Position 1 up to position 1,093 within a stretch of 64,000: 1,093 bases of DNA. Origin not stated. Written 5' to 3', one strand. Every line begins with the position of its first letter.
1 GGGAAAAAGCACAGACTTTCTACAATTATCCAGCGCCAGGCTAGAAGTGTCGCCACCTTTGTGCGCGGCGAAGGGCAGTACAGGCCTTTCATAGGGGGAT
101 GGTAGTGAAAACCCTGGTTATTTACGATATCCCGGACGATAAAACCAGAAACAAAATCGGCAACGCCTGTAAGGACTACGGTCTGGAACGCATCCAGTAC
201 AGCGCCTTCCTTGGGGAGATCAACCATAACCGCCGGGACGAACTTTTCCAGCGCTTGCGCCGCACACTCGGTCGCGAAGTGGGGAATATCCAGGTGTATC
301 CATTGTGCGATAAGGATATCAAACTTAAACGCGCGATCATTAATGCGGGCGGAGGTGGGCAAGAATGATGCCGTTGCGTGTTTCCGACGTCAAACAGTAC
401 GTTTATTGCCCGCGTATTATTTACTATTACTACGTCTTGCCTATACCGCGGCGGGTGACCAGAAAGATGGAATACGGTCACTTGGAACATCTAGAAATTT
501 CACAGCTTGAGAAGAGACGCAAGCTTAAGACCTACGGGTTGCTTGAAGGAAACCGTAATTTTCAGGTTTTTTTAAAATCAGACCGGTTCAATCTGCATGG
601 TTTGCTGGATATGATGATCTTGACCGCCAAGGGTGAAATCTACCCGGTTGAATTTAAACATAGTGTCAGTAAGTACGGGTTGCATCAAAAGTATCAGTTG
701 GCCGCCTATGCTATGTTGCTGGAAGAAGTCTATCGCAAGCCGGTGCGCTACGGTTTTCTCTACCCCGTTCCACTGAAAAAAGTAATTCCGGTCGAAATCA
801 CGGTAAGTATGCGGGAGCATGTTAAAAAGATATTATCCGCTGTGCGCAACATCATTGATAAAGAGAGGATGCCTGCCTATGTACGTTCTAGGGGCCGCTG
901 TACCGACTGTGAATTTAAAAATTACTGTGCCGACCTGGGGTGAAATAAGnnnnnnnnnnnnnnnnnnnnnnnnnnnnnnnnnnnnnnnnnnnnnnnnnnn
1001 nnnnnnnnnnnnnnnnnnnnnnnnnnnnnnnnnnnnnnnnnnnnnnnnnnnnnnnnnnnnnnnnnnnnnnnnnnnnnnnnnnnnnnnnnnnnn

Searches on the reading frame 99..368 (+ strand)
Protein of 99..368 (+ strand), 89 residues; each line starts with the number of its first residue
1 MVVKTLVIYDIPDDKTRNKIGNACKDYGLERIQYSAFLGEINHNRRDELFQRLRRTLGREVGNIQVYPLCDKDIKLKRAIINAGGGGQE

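Call 70: search_protein_families(library=pfam, proteins=[window:99-368:+], max_evalue=0.01)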
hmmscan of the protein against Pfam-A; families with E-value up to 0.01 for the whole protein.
window:99-368:+ (89 aa): 1 family
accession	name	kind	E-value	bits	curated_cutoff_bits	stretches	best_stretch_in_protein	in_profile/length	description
PF09827.14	CRISPR_Cas2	-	1.1e-18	67.6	23.8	1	5-73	3-70/74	CRISPR associated protein Cas2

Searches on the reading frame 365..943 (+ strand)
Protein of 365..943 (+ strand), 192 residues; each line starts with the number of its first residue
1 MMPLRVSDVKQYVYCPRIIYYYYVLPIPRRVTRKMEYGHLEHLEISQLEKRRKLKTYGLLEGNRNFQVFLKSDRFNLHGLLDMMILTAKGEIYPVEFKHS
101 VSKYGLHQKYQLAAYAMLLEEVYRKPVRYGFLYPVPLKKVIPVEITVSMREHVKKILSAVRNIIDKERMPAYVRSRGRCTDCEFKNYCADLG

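Call 6: search_protein_families(library=pfam, proteins=[window:365-943:+])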
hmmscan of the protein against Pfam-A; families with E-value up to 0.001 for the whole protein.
window:365-943:+ (192 aa): 3 families
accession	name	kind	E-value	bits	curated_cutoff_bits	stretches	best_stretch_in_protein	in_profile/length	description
PF01930.23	Cas_Cas4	-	1.7e-19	70.9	22.7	1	6-189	2-159/160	Domain of unknown function DUF83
PF12705.13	PDDEXK_1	-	1.9e-09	38.3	22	1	66-188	119-246/247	PD-(D/E)XK nuclease superfamily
PF06023.18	Csa1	-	0.00016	21.6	27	0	91-189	189-290/292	CRISPR-associated exonuclease Csa1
